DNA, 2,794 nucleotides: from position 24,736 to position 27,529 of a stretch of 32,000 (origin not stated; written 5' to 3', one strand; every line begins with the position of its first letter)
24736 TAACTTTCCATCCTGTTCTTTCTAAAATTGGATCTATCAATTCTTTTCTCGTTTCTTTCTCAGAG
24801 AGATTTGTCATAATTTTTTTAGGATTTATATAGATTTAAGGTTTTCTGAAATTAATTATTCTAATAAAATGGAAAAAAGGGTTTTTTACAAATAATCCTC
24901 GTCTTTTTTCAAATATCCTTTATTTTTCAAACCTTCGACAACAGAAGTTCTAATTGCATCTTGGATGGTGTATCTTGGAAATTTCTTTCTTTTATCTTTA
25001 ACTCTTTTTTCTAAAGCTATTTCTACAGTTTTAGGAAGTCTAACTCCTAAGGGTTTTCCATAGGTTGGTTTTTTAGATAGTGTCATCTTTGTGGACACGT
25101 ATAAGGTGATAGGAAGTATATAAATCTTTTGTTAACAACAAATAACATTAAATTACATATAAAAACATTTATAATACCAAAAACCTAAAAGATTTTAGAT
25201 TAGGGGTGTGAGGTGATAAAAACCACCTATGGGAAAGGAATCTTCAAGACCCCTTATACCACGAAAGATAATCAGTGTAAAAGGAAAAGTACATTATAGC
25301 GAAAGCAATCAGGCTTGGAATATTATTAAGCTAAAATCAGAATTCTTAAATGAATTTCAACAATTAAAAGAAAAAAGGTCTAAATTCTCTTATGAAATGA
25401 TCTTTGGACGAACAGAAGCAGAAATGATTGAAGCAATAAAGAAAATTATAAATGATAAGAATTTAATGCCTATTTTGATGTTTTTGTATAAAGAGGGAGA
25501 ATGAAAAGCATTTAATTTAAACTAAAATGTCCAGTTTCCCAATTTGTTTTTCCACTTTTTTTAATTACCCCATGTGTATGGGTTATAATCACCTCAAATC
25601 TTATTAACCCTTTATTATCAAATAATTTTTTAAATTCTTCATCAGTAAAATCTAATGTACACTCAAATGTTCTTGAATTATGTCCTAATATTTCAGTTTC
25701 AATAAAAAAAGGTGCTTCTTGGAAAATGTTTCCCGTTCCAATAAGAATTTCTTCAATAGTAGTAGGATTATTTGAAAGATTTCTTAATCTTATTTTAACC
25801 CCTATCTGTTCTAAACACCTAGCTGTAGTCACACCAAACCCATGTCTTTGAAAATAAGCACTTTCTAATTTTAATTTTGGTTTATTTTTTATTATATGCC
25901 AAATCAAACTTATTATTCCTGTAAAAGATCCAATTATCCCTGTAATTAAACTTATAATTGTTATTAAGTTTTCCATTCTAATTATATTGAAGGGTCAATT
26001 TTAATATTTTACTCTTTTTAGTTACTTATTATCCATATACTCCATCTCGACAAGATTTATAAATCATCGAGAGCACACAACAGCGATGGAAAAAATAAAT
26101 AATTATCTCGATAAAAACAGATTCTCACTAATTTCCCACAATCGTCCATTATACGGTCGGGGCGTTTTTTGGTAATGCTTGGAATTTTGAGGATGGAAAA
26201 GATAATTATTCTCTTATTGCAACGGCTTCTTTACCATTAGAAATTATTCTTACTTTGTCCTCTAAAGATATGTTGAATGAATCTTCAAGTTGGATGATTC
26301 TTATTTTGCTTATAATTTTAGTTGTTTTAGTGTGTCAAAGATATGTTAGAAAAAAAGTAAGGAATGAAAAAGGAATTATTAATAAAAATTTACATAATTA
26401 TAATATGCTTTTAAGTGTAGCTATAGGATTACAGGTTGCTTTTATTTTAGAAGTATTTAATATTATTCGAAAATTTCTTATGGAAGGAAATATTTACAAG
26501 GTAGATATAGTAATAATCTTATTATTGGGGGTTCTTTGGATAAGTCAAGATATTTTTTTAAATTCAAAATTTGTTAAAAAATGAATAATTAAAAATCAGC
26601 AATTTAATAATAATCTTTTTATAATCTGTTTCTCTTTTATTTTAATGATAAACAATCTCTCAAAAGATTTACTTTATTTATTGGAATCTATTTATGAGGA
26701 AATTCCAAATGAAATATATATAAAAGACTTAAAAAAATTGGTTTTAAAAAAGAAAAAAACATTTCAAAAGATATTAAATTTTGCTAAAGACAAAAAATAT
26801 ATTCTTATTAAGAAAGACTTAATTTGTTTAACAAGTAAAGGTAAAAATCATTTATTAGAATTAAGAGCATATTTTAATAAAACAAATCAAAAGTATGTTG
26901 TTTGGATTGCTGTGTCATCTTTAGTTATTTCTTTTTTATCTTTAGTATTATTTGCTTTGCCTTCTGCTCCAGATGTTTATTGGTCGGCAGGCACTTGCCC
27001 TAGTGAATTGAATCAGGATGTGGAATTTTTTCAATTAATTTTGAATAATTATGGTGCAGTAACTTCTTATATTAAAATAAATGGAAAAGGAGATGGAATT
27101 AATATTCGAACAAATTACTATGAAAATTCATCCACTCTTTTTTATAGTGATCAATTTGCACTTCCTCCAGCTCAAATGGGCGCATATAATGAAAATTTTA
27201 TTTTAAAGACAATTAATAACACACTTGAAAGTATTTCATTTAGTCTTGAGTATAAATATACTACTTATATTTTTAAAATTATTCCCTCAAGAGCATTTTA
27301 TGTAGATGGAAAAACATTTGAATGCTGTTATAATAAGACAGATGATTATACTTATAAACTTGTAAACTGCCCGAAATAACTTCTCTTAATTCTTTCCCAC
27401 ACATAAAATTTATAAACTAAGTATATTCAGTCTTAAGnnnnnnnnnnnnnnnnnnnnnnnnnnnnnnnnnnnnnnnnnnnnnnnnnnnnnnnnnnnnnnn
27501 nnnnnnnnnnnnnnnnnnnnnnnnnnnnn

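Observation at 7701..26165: ~18.4-kb integrated element at tRNA-Asp, bounded by a 12-nt direct repeat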

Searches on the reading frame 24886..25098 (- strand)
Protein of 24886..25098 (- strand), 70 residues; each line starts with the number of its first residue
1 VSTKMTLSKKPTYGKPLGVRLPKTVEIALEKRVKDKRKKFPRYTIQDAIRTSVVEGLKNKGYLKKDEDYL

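Call 9: search_protein_families(library=pfam, proteins=[window:24886-25098:-], max_evalue=0.01)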
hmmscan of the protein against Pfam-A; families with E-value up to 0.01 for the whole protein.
window:24886-25098:- (70 aa): 0 families

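Call 26: search_protein_families(library=padloc, proteins=[window:24886-25098:-], max_evalue=0.01)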
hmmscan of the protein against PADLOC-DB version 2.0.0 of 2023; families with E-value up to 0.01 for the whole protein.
window:24886-25098:- (70 aa): 0 families

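Call 52: search_protein_families(library=phrogs, proteins=[window:24886-25098:-], max_evalue=0.01)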
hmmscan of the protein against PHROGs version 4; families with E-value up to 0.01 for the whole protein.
window:24886-25098:- (70 aa): 0 families

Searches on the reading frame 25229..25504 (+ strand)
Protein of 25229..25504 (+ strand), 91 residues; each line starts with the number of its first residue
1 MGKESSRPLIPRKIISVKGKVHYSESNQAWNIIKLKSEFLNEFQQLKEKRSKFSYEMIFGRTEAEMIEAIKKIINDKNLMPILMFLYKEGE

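Call 9: search_protein_families(library=pfam, proteins=[window:25229-25504:+], max_evalue=0.01)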
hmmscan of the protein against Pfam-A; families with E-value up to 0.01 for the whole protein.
window:25229-25504:+ (91 aa): 1 family
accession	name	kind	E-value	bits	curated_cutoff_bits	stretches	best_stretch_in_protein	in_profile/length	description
PF23326.1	UBL_UBAC1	-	0.0021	18.4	27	1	5-57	7-59/109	UBAC1 UBL-like domain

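Call 26: search_protein_families(library=padloc, proteins=[window:25229-25504:+], max_evalue=0.01)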
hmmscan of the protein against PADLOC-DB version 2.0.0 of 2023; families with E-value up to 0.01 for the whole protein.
window:25229-25504:+ (91 aa): 0 families

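Call 52: search_protein_families(library=phrogs, proteins=[window:25229-25504:+], max_evalue=0.01)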
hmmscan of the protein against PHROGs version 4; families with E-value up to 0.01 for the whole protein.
window:25229-25504:+ (91 aa): 0 families

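Call 77: search_solved_structures(query=A3, max_evalue=1)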
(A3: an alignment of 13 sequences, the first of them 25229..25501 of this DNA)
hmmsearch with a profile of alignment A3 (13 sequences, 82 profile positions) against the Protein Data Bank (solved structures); distinct sequences matched with E-value up to 1: 3.
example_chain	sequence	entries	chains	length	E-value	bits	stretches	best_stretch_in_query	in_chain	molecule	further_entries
2ekc_A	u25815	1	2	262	0.049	16.9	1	34-70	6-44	Tryptophan synthase alpha chain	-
2jcb_A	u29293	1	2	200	0.12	15.7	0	25-59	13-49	5-FORMYLTETRAHYDROFOLATE CYCLO-LIGASE FAMILY PROTEIN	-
9rgx_A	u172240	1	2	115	0.5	13.7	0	36-69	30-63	sc-apCC3-ACW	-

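Call 84: predict_structure(protein=window:25229-25501:+)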
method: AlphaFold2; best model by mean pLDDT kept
length: 91 residues; sequences in the alignment: 1
mean_pLDDT: 52.1   pTM: 0.28
mean pLDDT of the five models: 52.1, 50.9, 48.2, 46.2, 44.2
residues with pLDDT >= 90: 0; 70-90: 1; 50-70: 50; < 50: 40
segments of 3 or more residues with pLDDT < 50: 1-28, 53-57, 88-91
pLDDT, mean of each block of 10 residues (from residue 1): 42 37 45 59 61 51 63 62 50 41
secondary structure, 60 per line:
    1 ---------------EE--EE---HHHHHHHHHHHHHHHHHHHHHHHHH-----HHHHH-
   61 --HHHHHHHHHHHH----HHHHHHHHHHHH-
elements in order: H25-49 H55-59 H63-74 H79-90

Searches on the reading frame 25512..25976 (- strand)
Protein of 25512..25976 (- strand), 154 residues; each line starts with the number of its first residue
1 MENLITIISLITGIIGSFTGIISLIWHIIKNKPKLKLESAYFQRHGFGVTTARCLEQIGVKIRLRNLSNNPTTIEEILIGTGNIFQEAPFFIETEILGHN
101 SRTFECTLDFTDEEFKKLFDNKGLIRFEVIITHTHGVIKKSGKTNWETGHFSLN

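Call 9: search_protein_families(library=pfam, proteins=[window:25512-25976:-], max_evalue=0.01)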
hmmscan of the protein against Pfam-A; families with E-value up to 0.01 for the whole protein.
window:25512-25976:- (154 aa): 0 families

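Call 26: search_protein_families(library=padloc, proteins=[window:25512-25976:-], max_evalue=0.01)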
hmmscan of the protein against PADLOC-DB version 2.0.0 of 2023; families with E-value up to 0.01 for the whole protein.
window:25512-25976:- (154 aa): 0 families

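Call 27: search_protein_families(library=ncbifam, proteins=[window:25512-25976:-], max_evalue=0.01)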
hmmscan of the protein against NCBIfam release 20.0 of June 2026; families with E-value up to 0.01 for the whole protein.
window:25512-25976:- (154 aa): 0 families

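Call 52: search_protein_families(library=phrogs, proteins=[window:25512-25976:-], max_evalue=0.01)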
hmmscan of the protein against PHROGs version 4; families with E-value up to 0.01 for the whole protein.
window:25512-25976:- (154 aa): 2 families
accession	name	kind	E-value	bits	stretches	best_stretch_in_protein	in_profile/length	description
phrog_4989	-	unknown function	0.00052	21.4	1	4-78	4-71/173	-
phrog_23349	-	unknown function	0.0021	18.7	1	1-37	1-39/175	-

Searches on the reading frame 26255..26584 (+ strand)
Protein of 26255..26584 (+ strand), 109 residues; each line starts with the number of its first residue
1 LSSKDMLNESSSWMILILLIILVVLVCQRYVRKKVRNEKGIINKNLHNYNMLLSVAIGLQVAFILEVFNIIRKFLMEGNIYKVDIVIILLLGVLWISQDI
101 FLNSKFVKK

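Call 9: search_protein_families(library=pfam, proteins=[window:26255-26584:+], max_evalue=0.01)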
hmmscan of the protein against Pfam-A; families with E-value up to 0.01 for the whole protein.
window:26255-26584:+ (109 aa): 0 families

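Call 15: find_encoding_contigs(protein=window:26255-26584:+, flank=10000, max_places=8)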
Protein window:26255-26584:+ (109 aa): no gene with exactly this product is on record in the collection.

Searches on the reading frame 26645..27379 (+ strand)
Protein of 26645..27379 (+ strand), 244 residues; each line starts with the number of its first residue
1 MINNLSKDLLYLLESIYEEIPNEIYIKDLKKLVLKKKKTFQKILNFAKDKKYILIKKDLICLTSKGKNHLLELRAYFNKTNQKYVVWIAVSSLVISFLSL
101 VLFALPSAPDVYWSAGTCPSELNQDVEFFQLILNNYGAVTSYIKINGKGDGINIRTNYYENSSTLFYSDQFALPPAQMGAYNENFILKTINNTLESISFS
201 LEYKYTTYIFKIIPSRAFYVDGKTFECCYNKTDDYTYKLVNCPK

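Call 9: search_protein_families(library=pfam, proteins=[window:26645-27379:+], max_evalue=0.01)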
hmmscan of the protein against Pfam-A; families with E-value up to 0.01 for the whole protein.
window:26645-27379:+ (244 aa): 0 families

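Call 14: find_encoding_contigs(protein=window:26645-27379:+, flank=10000, max_places=8)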
Protein window:26645-27379:+ (244 aa): 4 contigs read that carry it; 1 place shown.
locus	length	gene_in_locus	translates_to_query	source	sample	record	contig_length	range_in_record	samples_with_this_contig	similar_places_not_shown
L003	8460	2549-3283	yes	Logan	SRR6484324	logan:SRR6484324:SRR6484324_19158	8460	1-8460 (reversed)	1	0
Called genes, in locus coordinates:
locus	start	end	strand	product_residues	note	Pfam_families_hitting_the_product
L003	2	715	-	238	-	?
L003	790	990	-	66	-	-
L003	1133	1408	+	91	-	-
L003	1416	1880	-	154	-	-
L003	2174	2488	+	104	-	-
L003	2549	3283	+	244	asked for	-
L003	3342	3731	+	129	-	-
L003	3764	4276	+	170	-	-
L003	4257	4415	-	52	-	-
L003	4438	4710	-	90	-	PF14947:HTH_45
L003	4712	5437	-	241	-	-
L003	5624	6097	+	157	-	-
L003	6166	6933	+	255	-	PF00005:ABC_tran, PF02463:SMC_N (weak), PF03266:NTPase_1 (faint), PF13304:AAA_21 (faint)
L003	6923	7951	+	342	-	PF07705:CARDB (faint)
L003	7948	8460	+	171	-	?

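Call 27: search_protein_families(library=ncbifam, proteins=[window:26645-27379:+], max_evalue=0.01)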
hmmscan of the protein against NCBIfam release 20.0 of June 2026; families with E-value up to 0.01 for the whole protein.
window:26645-27379:+ (244 aa): 0 families

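Call 50: find_homologous_proteins(query=window:26645-27379:+, max_evalue=0.001)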
Query window:26645-27379:+ (244 aa): 1 proteins with E <= 0.001 among 518 candidates.
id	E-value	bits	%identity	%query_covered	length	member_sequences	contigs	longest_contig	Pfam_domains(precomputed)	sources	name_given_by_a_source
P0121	1.2e-156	538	100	100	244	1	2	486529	-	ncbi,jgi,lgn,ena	ncbi:MAG: hypothetical protein WC812_02005 [Candidatus Pacearchaeota archaeon]|jgi:hypothetical prot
